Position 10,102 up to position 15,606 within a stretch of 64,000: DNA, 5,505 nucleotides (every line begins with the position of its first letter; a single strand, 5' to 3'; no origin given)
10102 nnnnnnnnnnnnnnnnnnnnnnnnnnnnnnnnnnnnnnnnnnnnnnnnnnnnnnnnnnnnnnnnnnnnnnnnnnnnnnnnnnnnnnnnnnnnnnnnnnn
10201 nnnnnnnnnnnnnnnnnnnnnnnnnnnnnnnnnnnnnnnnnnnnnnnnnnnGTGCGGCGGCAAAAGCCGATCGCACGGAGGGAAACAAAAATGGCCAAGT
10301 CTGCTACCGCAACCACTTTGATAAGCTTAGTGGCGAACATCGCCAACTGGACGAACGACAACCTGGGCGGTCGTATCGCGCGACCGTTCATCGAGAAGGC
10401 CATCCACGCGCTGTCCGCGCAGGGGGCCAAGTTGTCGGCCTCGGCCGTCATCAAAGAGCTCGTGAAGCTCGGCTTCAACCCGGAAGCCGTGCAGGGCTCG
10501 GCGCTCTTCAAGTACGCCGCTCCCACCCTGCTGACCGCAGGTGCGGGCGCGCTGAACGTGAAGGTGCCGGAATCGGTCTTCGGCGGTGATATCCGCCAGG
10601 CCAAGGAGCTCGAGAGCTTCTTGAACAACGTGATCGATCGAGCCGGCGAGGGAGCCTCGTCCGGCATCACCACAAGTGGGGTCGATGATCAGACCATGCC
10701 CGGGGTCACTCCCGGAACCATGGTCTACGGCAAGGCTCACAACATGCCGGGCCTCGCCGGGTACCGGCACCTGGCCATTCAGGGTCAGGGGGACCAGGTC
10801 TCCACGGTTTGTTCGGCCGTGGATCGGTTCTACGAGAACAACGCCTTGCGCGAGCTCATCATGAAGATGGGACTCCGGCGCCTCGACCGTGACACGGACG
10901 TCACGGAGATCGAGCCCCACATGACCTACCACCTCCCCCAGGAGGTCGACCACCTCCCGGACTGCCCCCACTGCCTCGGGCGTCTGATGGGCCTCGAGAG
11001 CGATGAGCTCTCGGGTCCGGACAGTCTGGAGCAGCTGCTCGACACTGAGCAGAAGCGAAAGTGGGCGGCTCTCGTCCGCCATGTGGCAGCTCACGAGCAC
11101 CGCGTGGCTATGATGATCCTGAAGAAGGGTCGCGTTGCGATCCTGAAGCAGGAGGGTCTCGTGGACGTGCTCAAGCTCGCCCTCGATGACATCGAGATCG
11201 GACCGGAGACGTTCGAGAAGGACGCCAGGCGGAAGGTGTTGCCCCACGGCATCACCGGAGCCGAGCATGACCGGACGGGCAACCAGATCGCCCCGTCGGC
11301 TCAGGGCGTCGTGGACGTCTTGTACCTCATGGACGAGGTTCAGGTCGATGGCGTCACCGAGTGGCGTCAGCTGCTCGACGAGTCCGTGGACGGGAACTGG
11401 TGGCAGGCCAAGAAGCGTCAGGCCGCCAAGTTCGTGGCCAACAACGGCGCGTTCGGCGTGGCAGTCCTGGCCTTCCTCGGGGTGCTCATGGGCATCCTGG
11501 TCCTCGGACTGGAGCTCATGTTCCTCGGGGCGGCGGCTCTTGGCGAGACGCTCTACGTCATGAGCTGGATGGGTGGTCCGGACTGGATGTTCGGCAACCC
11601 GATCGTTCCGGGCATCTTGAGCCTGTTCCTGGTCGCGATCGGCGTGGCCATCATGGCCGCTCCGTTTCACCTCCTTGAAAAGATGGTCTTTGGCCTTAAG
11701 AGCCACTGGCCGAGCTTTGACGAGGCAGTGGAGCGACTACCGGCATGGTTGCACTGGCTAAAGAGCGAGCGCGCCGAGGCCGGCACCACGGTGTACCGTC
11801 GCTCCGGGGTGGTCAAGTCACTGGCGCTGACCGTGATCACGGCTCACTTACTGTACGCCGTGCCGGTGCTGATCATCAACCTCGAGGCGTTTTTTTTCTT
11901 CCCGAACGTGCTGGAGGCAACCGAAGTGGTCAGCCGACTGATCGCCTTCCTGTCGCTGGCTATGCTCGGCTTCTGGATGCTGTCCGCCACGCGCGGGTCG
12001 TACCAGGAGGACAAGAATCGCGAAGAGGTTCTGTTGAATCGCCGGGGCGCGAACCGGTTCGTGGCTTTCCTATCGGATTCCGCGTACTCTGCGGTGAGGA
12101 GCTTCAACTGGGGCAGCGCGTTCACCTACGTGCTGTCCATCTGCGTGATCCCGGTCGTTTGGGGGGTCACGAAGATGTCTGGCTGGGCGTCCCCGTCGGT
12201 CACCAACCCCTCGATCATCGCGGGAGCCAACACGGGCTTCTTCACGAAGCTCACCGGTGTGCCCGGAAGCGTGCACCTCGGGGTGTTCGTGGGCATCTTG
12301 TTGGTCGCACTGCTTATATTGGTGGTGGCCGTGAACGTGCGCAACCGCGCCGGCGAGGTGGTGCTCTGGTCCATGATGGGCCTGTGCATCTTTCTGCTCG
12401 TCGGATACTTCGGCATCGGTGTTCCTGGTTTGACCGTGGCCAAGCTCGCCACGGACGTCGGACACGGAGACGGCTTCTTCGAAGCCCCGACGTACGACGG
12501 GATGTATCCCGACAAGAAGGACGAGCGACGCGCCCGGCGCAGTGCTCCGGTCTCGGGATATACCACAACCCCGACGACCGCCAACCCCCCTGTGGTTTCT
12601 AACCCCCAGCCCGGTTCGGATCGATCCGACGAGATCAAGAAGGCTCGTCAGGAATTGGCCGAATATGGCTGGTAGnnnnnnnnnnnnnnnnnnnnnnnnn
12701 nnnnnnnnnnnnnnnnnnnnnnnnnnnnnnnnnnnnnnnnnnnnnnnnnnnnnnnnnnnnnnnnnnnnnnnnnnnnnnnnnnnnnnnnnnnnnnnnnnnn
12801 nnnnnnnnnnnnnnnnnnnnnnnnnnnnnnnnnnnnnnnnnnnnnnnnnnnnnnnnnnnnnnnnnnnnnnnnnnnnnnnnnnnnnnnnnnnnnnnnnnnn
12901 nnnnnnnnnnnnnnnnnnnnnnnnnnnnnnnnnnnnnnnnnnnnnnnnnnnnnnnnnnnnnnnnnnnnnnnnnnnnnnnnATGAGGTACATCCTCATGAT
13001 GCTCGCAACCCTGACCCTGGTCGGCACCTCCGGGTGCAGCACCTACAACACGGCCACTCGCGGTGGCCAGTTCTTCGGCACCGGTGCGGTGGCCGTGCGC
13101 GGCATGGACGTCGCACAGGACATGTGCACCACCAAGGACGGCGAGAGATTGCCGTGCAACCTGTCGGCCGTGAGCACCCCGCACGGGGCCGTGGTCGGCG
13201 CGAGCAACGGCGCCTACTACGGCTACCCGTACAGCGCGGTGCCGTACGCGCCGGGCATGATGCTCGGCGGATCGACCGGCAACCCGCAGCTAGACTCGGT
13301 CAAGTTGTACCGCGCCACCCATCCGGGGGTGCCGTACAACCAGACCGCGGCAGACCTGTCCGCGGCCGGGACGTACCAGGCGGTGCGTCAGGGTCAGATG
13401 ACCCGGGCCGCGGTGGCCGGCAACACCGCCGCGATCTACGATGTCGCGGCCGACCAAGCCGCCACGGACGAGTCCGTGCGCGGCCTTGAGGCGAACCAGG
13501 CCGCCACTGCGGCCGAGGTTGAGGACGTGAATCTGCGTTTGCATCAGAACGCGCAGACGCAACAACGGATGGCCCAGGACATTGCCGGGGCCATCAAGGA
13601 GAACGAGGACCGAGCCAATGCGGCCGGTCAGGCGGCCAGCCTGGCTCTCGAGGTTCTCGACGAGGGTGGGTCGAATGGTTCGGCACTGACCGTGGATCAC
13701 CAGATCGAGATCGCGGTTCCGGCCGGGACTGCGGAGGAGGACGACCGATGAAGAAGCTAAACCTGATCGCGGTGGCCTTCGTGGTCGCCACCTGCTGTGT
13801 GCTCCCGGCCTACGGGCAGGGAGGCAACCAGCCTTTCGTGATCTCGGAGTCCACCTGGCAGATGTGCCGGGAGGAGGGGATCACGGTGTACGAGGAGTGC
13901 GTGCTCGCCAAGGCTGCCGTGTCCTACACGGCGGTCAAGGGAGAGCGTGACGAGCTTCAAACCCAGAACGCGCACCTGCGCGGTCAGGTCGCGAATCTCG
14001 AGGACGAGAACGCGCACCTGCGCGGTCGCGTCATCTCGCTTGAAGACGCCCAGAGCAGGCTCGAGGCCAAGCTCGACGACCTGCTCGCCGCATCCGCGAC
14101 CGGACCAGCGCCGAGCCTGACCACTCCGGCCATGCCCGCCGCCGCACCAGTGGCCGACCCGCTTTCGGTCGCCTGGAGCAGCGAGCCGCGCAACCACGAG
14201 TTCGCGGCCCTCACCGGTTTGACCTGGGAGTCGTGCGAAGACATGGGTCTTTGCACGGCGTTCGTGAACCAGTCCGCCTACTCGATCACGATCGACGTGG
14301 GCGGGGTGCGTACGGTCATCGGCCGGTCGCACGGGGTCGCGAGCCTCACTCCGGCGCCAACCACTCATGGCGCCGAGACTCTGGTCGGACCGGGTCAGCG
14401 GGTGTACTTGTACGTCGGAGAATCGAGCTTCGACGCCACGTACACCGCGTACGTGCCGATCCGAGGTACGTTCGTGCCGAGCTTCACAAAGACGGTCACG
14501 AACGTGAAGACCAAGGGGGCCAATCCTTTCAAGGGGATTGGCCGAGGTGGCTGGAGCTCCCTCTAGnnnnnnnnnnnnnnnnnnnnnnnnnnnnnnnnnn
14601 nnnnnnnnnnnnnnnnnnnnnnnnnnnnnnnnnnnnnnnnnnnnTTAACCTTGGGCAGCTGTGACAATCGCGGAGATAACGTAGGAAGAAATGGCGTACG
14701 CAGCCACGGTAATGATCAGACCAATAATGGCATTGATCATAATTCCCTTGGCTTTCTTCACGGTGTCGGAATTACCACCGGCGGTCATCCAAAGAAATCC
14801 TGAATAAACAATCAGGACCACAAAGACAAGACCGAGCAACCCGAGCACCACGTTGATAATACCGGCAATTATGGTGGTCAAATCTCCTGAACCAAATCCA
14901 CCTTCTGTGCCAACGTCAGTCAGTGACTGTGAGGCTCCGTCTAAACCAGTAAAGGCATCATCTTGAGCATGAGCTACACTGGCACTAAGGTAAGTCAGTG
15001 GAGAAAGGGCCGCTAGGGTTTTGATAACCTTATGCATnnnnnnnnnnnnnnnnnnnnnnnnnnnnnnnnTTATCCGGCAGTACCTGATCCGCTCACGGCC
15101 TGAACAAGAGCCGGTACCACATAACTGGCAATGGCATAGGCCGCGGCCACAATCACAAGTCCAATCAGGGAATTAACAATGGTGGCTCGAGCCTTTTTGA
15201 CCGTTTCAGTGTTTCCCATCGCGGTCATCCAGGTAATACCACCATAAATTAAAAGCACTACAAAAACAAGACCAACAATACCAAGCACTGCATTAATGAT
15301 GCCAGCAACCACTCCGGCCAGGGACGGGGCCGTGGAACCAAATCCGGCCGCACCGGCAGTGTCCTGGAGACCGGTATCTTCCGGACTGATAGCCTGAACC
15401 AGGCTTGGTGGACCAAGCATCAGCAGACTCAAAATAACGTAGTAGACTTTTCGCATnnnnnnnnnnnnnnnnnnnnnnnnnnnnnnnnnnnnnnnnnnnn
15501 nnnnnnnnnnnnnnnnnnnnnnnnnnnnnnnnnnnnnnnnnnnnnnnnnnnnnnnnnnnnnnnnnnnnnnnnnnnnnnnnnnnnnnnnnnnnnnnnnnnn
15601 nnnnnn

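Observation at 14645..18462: Five tandem VirB2/TrbC-like pilin paralogs co-operonic with a solute-binding lipoprotein, the first with a Cys-rich module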

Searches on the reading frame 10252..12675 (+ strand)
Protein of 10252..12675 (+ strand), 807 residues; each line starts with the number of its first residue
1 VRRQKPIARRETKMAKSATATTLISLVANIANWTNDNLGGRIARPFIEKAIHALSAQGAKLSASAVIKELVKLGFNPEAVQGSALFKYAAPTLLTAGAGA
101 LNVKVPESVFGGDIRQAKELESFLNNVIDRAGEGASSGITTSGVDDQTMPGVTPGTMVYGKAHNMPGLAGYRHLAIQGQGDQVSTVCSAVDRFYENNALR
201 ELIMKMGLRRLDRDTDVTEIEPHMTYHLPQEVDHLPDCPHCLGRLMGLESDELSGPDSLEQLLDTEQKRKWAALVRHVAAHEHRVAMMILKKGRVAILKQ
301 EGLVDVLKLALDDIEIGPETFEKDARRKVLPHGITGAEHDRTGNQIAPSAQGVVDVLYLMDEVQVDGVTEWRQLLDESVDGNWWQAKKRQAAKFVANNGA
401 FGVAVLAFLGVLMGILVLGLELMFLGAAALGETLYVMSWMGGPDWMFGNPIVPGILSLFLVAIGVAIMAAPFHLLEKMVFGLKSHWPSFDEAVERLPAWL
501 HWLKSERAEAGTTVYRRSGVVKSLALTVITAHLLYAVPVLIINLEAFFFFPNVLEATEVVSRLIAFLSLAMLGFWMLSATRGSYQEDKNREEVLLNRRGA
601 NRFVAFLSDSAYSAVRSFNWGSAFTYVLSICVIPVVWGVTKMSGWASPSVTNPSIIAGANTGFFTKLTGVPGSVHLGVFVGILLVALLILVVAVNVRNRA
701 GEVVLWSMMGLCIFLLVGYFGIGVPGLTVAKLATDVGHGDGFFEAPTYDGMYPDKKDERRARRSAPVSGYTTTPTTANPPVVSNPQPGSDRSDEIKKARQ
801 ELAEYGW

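Call 3: search_protein_families(library=pfam, proteins=[window:10252-12675:+], max_evalue=0.1)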
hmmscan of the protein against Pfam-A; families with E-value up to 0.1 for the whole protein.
window:10252-12675:+ (807 aa): 0 families

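Call 4: search_protein_families(library=ncbifam, proteins=[window:10252-12675:+], max_evalue=0.1)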
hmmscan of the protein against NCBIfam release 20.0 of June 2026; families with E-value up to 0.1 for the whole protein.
window:10252-12675:+ (807 aa): 0 families

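Call 28: search_solved_structures(query=window:10252-12675:+, max_evalue=10)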
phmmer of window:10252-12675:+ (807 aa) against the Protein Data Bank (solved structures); distinct sequences matched with E-value up to 10: 3.
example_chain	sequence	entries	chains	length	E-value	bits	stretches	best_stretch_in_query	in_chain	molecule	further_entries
1xrg_A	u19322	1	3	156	0.078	14.3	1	63-161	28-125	Putative translation initiation inhibitor, yjgF family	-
6y2p_C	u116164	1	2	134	0.97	10.7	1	418-492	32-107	Antitoxin RnlB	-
7mwr_A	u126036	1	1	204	1.3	10.3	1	4-112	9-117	LHD101A54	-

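Call 31: find_homologous_proteins(query=window:10252-12675:+, max_evalue=0.001)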
Query window:10252-12675:+ (807 aa): 3 proteins with E <= 0.001 among 8000 candidates.
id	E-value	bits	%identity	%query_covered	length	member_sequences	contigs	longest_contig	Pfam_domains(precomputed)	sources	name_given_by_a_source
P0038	0.0e+0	1797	100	98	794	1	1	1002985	-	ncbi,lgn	-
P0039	0.0e+0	1464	81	97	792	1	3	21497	-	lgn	-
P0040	1.4e-290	984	58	98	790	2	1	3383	-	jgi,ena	-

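Call 32: find_encoding_contigs(protein=P0038, flank=10000, max_places=3)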
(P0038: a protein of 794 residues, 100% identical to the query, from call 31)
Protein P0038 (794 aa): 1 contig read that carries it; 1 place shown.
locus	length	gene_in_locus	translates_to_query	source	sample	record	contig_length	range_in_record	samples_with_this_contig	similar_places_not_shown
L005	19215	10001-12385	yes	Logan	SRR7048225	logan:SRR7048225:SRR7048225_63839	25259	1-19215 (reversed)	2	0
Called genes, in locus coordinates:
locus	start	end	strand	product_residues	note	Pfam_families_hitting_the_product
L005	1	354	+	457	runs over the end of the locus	PF11638:DnaA_N, PF00308:Bac_DnaA, PF01695:IstB_IS21, PF00004:AAA (weak), PF08299:Bac_DnaA_C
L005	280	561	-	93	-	-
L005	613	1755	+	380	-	PF00712:DNA_pol3_beta, PF02767:DNA_pol3_beta_2, PF02768:DNA_pol3_beta_3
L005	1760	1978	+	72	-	-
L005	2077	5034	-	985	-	PF00912:Transgly, PF00905:Transpeptidase, PF17957:Big_7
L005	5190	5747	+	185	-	-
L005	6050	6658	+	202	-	PF01988:VIT1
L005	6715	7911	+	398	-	PF00266:Aminotran_5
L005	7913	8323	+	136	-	PF01592:NifU_N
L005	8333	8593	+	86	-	PF13459:Fer4_15, PF13370:Fer4_13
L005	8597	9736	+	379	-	PF01266:DAO (faint), PF03486:HI0933_like (faint), PF07992:Pyr_redox_2, PF13738:Pyr_redox_3 (faint), PF00070:Pyr_redox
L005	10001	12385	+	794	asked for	-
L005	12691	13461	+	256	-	-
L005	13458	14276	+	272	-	-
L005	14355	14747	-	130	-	PF18895:T4SS_pilin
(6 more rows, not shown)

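Call 70: search_protein_representatives(protein=window:10252-12675:+)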
Query: 807 residues. Proteins with E-value up to 0.001 (for the whole library): 7; up to 1e-10: 4; up to 1e-30: 2. The best 7 are listed.
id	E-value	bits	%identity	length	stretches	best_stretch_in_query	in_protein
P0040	4.6e-291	984.1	59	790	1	19-807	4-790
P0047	4.2e-35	137.6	29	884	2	23-570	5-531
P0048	4.9e-16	74.5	29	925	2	38-461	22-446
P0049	3.4e-13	65.1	35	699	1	28-140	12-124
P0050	9.4e-09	50.5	29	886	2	105-499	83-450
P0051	2.9e-07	45.5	32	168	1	26-140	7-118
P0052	6.6e-05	37.7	26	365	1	40-385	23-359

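Call 74: search_protein_families(library=phrogs, proteins=[window:10291-12675:+], max_evalue=0.01)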
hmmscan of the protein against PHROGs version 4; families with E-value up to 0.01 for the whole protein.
window:10291-12675:+ (794 aa): 0 families

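Call 94: search_protein_families(library=pfam, alignment_id=A5, max_evalue=0.1)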
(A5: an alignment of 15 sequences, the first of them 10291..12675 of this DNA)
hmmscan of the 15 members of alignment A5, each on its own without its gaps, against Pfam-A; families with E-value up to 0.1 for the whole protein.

A. member 1, window:10291-12675:+ (794 aa): 0 families

B. families by the number of members that match (of 15 scanned): 5 families
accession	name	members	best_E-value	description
PF20617.3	DUF6803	1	0.0019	Family of unknown function (DUF6803)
PF07264.17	EI24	1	0.024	Sulfate transporter CysZ/Etoposide-induced protein 2.4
PF24913.1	HTH_AAA_fung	1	0.088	Fungal AAA protein, C-terminal winged helix domain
PF19344.4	TetR_C_32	1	0.096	Tetracyclin repressor-like, C-terminal domain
PF23124.1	Xre_MbcA_ParS-like_N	1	0.1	Antitoxin Xre/MbcA/ParS-like, N-terminal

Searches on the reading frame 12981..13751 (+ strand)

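Call 3: search_protein_families(library=pfam, proteins=[window:12981-13751:+], max_evalue=0.1)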
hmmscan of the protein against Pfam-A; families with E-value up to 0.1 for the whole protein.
window:12981-13751:+ (256 aa): 1 family
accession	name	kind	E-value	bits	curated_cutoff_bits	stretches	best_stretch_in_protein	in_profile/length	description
PF20745.2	TSP_Ig-like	-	0.008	16.8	27.9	1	106-165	22-80/86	Tailspike protein-like, Ig-like domain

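Call 4: search_protein_families(library=ncbifam, proteins=[window:12981-13751:+], max_evalue=0.1)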
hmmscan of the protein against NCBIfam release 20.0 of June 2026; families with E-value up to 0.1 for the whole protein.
window:12981-13751:+ (256 aa): 0 families

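Call 74: search_protein_families(library=phrogs, proteins=[window:12981-13751:+], max_evalue=0.01)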
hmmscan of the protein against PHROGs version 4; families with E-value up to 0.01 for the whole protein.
window:12981-13751:+ (256 aa): 0 families

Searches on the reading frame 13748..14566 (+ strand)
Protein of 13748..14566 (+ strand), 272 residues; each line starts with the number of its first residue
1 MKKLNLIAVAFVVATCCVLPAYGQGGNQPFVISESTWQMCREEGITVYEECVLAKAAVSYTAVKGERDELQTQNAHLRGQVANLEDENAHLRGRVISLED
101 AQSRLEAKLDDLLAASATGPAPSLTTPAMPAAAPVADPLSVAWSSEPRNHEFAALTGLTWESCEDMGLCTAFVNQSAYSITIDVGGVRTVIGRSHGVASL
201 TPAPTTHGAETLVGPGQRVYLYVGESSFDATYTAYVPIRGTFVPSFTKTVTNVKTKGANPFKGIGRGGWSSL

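Call 3: search_protein_families(library=pfam, proteins=[window:13748-14566:+], max_evalue=0.1)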
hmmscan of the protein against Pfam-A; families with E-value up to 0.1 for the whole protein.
window:13748-14566:+ (272 aa): 7 families
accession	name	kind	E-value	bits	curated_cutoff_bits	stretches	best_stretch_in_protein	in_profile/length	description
PF06005.17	ZapB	-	0.0053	17.6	31.5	1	68-114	21-67/71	Cell division protein ZapB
PF11932.13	DUF3450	-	0.031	14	32.6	1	59-113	52-106/241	Protein of unknown function (DUF3450)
PF25450.1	Rab11-FIP3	-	0.038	14.7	31.9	1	63-113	46-95/125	Rab11-FIP3-like domain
PF25026.1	Asd-4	-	0.049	14.2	29.1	1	69-112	19-62/80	Asd-4-like domain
PF07716.20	bZIP_2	-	0.057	14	22.3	0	77-99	30-52/54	Basic region leucine zipper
PF01166.23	TSC22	-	0.072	13.7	30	0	62-95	11-44/57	TSC-22/dip/bun family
PF04977.20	DivIC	-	0.08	13.2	28.9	0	55-95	14-55/80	Septum formation initiator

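Call 4: search_protein_families(library=ncbifam, proteins=[window:13748-14566:+], max_evalue=0.1)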
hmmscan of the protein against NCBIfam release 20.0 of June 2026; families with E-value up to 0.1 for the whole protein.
window:13748-14566:+ (272 aa): 2 families
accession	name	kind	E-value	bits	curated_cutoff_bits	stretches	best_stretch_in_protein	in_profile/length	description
TIGR04211.1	SH3_and_anchor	equivalog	0.00074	19.2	65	1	56-117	64-125/198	TIGR04211 family SH3 domain-containing protein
NF010520.0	PRK13922.13-5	equivalog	0.052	12.8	343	1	59-102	57-99/263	rod shape-determining protein MreC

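Call 74: search_protein_families(library=phrogs, proteins=[window:13748-14566:+], max_evalue=0.01)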
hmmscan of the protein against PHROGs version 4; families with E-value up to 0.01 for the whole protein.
window:13748-14566:+ (272 aa): 2 families
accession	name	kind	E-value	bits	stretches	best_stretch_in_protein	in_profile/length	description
phrog_2658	-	other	1.6e-05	26.2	1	54-109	69-124/126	hol-like chemotaxis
phrog_5328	-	unknown function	0.0049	18.3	1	50-114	22-86/101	-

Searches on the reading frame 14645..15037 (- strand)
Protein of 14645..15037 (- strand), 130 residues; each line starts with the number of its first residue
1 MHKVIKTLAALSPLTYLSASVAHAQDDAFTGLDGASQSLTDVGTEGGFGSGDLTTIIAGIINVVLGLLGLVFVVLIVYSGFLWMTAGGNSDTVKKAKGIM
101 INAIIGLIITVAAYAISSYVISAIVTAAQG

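Call 3: search_protein_families(library=pfam, proteins=[window:14645-15037:-], max_evalue=0.1)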
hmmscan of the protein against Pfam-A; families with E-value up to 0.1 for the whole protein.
window:14645-15037:- (130 aa): 1 family
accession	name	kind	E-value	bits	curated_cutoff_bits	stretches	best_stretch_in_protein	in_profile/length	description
PF18895.5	T4SS_pilin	-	5.6e-12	46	26.6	1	51-120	3-71/71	Type IV secretion system pilin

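Call 4: search_protein_families(library=ncbifam, proteins=[window:14645-15037:-], max_evalue=0.1)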
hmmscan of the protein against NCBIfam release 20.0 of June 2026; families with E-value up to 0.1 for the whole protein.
window:14645-15037:- (130 aa): 1 family
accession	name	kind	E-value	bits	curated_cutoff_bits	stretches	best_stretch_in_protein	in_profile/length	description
NF045849.1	ICE_MMCAP2_0565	equivalog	2.3e-07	30.4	40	1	53-124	9-80/80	Mbov_0395 family pilin-like conjugal transfer protein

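Call 74: search_protein_families(library=phrogs, proteins=[window:14645-15037:-], max_evalue=0.01)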
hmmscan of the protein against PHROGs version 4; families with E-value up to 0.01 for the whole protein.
window:14645-15037:- (130 aa): 0 families

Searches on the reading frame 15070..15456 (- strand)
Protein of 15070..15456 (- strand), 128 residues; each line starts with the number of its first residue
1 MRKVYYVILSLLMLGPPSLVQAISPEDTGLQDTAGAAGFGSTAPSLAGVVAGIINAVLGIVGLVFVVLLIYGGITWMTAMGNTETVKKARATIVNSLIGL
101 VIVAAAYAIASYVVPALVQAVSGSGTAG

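Call 3: search_protein_families(library=pfam, proteins=[window:15070-15456:-], max_evalue=0.1)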
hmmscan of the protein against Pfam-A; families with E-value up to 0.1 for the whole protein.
window:15070-15456:- (128 aa): 3 families
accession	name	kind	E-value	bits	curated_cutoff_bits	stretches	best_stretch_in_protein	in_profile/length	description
PF18895.5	T4SS_pilin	-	2.1e-09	37.7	26.6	1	48-113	7-71/71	Type IV secretion system pilin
PF05987.18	DUF898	-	0.0028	17.3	28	1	5-120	131-247/336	Bacterial protein of unknown function (DUF898)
PF20556.3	DUF6768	-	0.011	15.9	27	1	21-99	10-88/123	Family of unknown function (DUF6768)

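Call 4: search_protein_families(library=ncbifam, proteins=[window:15070-15456:-], max_evalue=0.1)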
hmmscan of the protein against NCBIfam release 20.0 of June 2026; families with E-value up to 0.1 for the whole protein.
window:15070-15456:- (128 aa): 3 families
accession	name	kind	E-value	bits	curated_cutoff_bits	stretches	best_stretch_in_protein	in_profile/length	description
NF045849.1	ICE_MMCAP2_0565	equivalog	4.6e-08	32.6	40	1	48-113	11-76/80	Mbov_0395 family pilin-like conjugal transfer protein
NF001323.0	PRK00259.1-1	equivalog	0.012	15.3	196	1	49-116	52-117/198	septation protein A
NF038392.1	div_DrpB_YedR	equivalog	0.071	13.4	50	0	40-79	47-82/86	cell division protein DrpB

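Call 74: search_protein_families(library=phrogs, proteins=[window:15070-15456:-], max_evalue=0.01)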
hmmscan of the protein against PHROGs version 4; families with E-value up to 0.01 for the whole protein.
window:15070-15456:- (128 aa): 1 family
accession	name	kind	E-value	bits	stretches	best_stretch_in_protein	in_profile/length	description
phrog_1880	-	moron, auxiliary metabolic gene and host takeover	0.003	18.1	1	60-112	91-145/235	PnuC-like nicotinamide mononucleotide transport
